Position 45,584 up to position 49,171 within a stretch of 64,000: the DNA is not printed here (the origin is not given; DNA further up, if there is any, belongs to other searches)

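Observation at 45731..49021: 1096-aa SAM / class-III nucleotidyl cyclase / STAND NTPase / TPR signalling protein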

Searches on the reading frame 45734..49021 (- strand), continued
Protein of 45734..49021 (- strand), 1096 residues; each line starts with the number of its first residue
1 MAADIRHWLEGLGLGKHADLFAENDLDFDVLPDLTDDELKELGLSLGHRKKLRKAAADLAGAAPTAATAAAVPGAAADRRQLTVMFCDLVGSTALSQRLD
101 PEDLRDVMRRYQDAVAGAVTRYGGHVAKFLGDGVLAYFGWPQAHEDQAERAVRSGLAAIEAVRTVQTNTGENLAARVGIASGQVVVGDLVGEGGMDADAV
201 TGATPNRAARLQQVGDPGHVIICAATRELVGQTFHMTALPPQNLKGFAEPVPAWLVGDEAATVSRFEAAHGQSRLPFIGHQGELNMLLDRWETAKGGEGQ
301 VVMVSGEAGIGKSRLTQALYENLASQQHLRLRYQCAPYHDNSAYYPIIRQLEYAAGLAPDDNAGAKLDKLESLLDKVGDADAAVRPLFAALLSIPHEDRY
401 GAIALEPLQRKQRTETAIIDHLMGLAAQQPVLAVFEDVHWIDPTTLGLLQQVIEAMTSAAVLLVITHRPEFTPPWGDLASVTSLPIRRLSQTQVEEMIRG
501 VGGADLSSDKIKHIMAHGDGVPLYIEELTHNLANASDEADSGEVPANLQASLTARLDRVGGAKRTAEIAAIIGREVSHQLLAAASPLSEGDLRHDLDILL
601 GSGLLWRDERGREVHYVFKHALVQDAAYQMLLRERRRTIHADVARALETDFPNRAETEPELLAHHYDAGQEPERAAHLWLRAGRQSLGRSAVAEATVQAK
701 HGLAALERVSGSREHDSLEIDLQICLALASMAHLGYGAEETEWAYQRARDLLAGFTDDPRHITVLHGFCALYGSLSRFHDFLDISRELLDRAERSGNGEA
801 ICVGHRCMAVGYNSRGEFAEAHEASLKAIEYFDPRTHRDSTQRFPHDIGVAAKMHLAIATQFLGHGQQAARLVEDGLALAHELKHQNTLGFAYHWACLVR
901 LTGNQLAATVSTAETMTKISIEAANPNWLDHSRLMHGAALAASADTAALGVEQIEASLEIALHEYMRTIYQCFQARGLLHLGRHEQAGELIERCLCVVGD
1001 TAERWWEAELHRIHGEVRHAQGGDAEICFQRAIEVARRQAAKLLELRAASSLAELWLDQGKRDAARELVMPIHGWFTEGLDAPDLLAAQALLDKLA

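Call 23: find_related_loci(query=window:45734-49021:-, collection=genome_contigs, flank=10000)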
Query window:45734-49021:- (1096 aa) in genome_contigs; peptide patterns used: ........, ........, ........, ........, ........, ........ (x = any residue, [..] = any of these).
529 stretches matched a pattern; 519 encode a relative of the query (tblastn E <= 1e-3); the best 80 are kept; 80 distinct loci.
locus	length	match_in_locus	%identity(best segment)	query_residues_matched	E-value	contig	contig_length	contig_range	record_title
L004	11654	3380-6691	44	1-1092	0e+0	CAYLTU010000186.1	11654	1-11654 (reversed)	MAG TPA_asm: uncultured Rhodospirillaceae bacterium isolate SRP308112_co1_145 genome assembly, contig: NODE_10180_length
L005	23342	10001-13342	43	4-1096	0e+0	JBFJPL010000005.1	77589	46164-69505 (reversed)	MAG: Kiloniellales bacterium isolate Mix_sand18.2022.04.D.56 k141_51163_length_77589_cov_24.3702, whole genome shotgun s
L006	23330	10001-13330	45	1-1096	0e+0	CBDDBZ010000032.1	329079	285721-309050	MAG: Alphaproteobacteria bacterium isolate 82e3e997-94bf-4ed4-96a9-52cc9dd3c8b1 genome assembly, contig: contig_32, whol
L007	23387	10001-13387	42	4-1096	0e+0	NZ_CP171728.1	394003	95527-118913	Mesorhizobium sp. AaZ16 plasmid unnamed, complete sequence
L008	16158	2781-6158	43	4-1096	0e+0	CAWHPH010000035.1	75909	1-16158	MAG: uncultured Alphaproteobacteria bacterium isolate MFD09222.bin.1.128 genome assembly, contig: contig_39653, whole ge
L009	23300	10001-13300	42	21-1095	0e+0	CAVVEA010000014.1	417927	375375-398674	MAG: uncultured Alphaproteobacteria bacterium isolate MFD02134.bin.1.91 genome assembly, contig: contig_37425, whole gen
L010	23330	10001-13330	42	2-1089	0e+0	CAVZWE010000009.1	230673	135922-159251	MAG: uncultured Alphaproteobacteria bacterium isolate MFD02134.bin.1.189 genome assembly, contig: contig_159, whole geno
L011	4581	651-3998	41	5-1094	0e+0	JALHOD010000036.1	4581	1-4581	MAG: Pseudorhodoplanes sp. isolate bin.109 c_000000058168, whole genome shotgun sequence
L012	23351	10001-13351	41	5-1096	0e+0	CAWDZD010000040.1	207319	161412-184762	MAG: uncultured Alphaproteobacteria bacterium isolate MFD05521.bin.1.111 genome assembly, contig: contig_23667, whole ge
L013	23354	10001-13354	42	5-1096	0e+0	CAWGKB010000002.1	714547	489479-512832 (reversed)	MAG: uncultured Alphaproteobacteria bacterium isolate MFD05705.bin.1.209 genome assembly, contig: contig_18424, whole ge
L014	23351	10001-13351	42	4-1092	0e+0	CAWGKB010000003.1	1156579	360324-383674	MAG: uncultured Alphaproteobacteria bacterium isolate MFD05705.bin.1.209 genome assembly, contig: contig_18438, whole ge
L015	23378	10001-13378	43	4-1095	0e+0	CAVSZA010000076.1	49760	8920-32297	MAG: uncultured Alphaproteobacteria bacterium isolate MFD05521.bin.1.185 genome assembly, contig: contig_81014, whole ge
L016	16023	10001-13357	42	2-1092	0e+0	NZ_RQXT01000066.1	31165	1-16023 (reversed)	Mesorhizobium tamadayense strain DSM 28320 66, whole genome shotgun sequence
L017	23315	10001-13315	41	5-1096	0e+0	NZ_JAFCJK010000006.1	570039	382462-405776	Bradyrhizobium lablabi strain SZCCT0422 NODE_6, whole genome shotgun sequence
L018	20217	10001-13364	42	4-1085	0e+0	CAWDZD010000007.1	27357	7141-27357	MAG: uncultured Alphaproteobacteria bacterium isolate MFD05521.bin.1.111 genome assembly, contig: contig_105644, whole g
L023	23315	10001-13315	41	5-1096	0e+0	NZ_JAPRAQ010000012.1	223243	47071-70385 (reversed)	Bradyrhizobium sp. Arg816 NODE_12_length_223243_cov_43.854197, whole genome shotgun sequence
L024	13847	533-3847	41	5-1096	0e+0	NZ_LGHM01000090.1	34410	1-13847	Bradyrhizobium sp. AS23.2 Bradyrhizobium_AS_23.2_c90, whole genome shotgun sequence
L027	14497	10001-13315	42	5-1096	0e+0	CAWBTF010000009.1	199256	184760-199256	MAG: uncultured beta proteobacterium isolate MFD04651.bin.1.131 genome assembly, contig: contig_16816, whole genome shot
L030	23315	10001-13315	41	5-1096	0e+0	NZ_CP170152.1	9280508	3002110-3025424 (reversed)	Bradyrhizobium sp. Pha-3 chromosome, complete genome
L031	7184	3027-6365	41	4-1096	0e+0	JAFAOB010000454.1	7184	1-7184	MAG: Alphaproteobacteria bacterium isolate CP_BM_ER_1 BM_ER_k147_6844505, whole genome shotgun sequence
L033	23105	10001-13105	41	78-1096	0e+0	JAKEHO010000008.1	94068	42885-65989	MAG: Gammaproteobacteria bacterium isolate PMV_7.24 PMV_7.24.k101_29376, whole genome shotgun sequence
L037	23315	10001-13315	40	5-1096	0e+0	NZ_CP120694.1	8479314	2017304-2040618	Bradyrhizobium sp. STM 3562 chromosome, complete genome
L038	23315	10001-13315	41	5-1096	0e+0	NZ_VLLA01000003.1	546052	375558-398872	Bradyrhizobium huanghuaihaiense strain CGMCC 1.10948 IQ16DRAFT_scaffold00003.3, whole genome shotgun sequence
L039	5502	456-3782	39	1-1094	0e+0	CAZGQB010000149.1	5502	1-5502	MAG TPA_asm: uncultured Sulfuritalea sp. isolate SRP173033_co1_149 genome assembly, contig: NODE_40992_length_5502_cov_1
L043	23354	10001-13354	39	8-1096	0e+0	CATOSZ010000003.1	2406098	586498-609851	MAG: uncultured Alphaproteobacteria bacterium isolate 1311e4a2-7c2e-4e7e-97fd-c775e7e276f9 genome assembly, contig: cont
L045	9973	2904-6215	40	5-1096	0e+0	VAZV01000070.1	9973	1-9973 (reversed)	MAG: Alphaproteobacteria bacterium isolate AP_17 14_0919_09_20cm_scaffold_1490, whole genome shotgun sequence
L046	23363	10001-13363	40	5-1096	0e+0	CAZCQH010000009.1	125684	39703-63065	MAG TPA_asm: uncultured Hyphomicrobiaceae bacterium isolate SRP237561_co1_281 genome assembly, contig: NODE_167_length_1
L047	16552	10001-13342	39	3-1096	0e+0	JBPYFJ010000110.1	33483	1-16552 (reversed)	MAG: Xanthobacteraceae bacterium isolate Bin.016.fastaField_pasture_P3 k127_5648735, whole genome shotgun sequence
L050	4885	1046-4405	41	4-1096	0e+0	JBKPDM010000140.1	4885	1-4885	MAG: Pseudomonadota bacterium isolate GB_EKS_MAG_00024 GB_EKS_000001522573, whole genome shotgun sequence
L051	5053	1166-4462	39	5-1096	0e+0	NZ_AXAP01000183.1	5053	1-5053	Bradyrhizobium elkanii WSM2783 YY7DRAFT_scaffold_181.182_C, whole genome shotgun sequence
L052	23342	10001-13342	39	4-1096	0e+0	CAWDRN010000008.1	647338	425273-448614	MAG: uncultured Alphaproteobacteria bacterium isolate MFD04463.bin.2.82 genome assembly, contig: contig_5495, whole geno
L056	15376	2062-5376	39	5-1096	0e+0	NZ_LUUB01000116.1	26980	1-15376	Bradyrhizobium centrolobii strain BR 10245 contig83, whole genome shotgun sequence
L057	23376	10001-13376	41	4-1096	0e+0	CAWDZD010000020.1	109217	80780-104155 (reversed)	MAG: uncultured Alphaproteobacteria bacterium isolate MFD05521.bin.1.111 genome assembly, contig: contig_131609, whole g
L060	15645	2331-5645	40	5-1096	0e+0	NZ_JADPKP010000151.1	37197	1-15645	Bradyrhizobium sp. 143 11LoS14_3_91, whole genome shotgun sequence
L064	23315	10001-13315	39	5-1096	0e+0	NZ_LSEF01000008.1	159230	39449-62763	Bradyrhizobium neotropicale strain BR 10247 contig105, whole genome shotgun sequence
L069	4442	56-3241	41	63-1096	0e+0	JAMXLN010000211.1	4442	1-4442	MAG: Hyphomicrobiaceae bacterium isolate Bin.027_Pasture k127_5862151, whole genome shotgun sequence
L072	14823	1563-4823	41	48-1096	0e+0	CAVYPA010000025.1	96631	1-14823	MAG: uncultured Alphaproteobacteria bacterium isolate MFD06298.bin.1.126 genome assembly, contig: contig_82430, whole ge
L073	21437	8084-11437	37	4-1096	0e+0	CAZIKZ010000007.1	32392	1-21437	MAG TPA_asm: uncultured Hyphomicrobiales bacterium isolate SRP344714_co2_470 genome assembly, contig: NODE_3380_length_3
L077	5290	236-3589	39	5-1096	0e+0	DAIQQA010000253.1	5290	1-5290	MAG TPA_asm: Burkholderiales bacterium isolate CTOTU25577 NODE_10696_length_5290_cov_7.059981, whole genome shotgun sequ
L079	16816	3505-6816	41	4-1096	0e+0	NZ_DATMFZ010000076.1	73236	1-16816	MAG: Geminicoccus sp. isolate SMAG_U13476 k141_305048, whole genome shotgun sequence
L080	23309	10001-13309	38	4-1085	0e+0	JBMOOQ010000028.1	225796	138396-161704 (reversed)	MAG: Pseudomonadota bacterium isolate Betzabe_MAG106 MAG106_28, whole genome shotgun sequence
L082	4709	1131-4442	39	2-1096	0e+0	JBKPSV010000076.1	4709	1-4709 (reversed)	MAG: Pseudomonadota bacterium isolate GS_EKS_MAG_00013 GS_EKS_000002446664, whole genome shotgun sequence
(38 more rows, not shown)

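Call 39: find_encoding_contigs(protein=P0002, flank=8000, max_places=2)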
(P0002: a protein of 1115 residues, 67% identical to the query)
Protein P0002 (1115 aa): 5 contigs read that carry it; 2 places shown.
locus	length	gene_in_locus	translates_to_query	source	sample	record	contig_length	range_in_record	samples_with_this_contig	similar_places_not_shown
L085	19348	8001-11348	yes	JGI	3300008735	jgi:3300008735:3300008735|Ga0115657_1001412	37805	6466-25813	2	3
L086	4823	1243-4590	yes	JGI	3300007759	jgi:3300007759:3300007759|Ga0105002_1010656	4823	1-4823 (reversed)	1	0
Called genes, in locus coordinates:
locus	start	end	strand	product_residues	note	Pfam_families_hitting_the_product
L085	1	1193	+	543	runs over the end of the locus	PF00501:AMP-binding, PF13193:AMP-binding_C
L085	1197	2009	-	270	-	PF00043:GST_C (faint), PF13410:GST_C_2 (faint)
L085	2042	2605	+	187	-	PF03449:GreA_GreB_N, PF01272:GreA_GreB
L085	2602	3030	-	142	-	PF00582:Usp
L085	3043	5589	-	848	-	PF06808:DctM, PF11874:DUF3394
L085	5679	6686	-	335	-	PF16868:NMT1_3, PF09084:NMT1 (weak)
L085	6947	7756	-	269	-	PF01551:Peptidase_M23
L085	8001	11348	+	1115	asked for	PF00536:SAM_1, PF07647:SAM_2, PF00211:Guanylate_cyc, PF13191:AAA_16, PF13424:TPR_12 (faint), PF12862:ANAPC5 (faint)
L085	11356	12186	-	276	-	PF01061:ABC2_membrane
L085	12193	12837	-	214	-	PF03737:RraA-like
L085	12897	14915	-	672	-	PF13432:TPR_16 (weak), PF14559:TPR_19 (weak), PF13424:TPR_12 (weak), PF13431:TPR_17 (weak), PF00515:TPR_1, PF07719:TPR_2 (weak), PF13181:TPR_8 (weak), PF13844:Glyco_transf_41, +8 more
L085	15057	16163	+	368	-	PF02771:Acyl-CoA_dh_N, PF00441:Acyl-CoA_dh_1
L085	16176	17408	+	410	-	PF02771:Acyl-CoA_dh_N, PF02770:Acyl-CoA_dh_M, PF00441:Acyl-CoA_dh_1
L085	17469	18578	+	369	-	PF02515:CoA_transf_3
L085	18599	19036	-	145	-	PF04304:DUF454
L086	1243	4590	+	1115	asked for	PF00536:SAM_1, PF07647:SAM_2, PF00211:Guanylate_cyc, PF13191:AAA_16, PF13424:TPR_12 (faint), PF12862:ANAPC5 (faint)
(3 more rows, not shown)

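Call 42: predict_structure(alignment_id=A1)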
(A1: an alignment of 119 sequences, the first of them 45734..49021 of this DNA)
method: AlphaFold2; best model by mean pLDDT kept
length: 1096 residues; sequences in the alignment: 119
mean_pLDDT: 90.8   pTM: 0.76
mean pLDDT of the five models: 90.8, 90.6, 90.0, 89.5, 88.1
residues with pLDDT >= 90: 827; 70-90: 202; 50-70: 28; < 50: 39
segments of 3 or more residues with pLDDT < 50: 63-76, 188-197, 261-273
pLDDT, mean of each block of 10 residues (from residue 1): 86 96 94 95 97 89 38 48 94 92 94 93 86 90 70 94 93 97 69 45 90 96 90 86 94 89 44 67 97 97 93 91 93 85 91 88 95 87 93 95 88 95 96 95 94 96 96 91 95 92 84 90 89 68 78 91 96 91 96 94 84 83 89 95 97 91 96 98 90 93 97 97 96 89 97 95 96 95 98 96 98 98 98 92 89 98 98 98 91 98 97 96 86 98 98 96 89 98 98 97 97 98 97 98 98 98 98 96 97 97
secondary structure, 60 per line:
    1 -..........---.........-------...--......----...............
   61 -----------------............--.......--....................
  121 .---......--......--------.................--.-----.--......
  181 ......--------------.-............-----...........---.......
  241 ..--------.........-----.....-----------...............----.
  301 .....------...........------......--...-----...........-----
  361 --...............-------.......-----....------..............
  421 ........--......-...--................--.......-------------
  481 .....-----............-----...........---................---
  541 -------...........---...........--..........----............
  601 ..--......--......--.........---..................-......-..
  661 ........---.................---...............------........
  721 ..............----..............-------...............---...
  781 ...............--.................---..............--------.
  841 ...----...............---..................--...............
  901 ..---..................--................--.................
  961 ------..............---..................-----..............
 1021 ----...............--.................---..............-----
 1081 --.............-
elements in order (helices of 4 or more, strands of 3 or more residues): H2-11 H15-23 H36-41 H46-60 E78-89 H92-98 H101-121 E125-130 E133-138 H147-163 E175-186 H203-214 E220-223 H224-230 E234-242 E251-259 H265-269 H281-295 E300-305 H312-322 E329-334 H345-355 H363-377 H385-391 H397-400 H407-428 E431-436 H443-458 E461-467 E481-485 H491-502 H508-518 H522-537 H548-558 H562-572 E575-577 H578-584 H589-602 E605-610 E613-618 H621-629 H633-650 H652-657 H659-668 H672-688 H692-706 H713-734 H739-752 H760-774 H778-795 H798-814 H818-831 H840-843 H848-862 H866-883 H886-902 H906-923 H926-941 H944-960 H967-980 H984-1001 H1007-1020 H1025-1039 H1042-1058 H1062-1075 H1083-1095
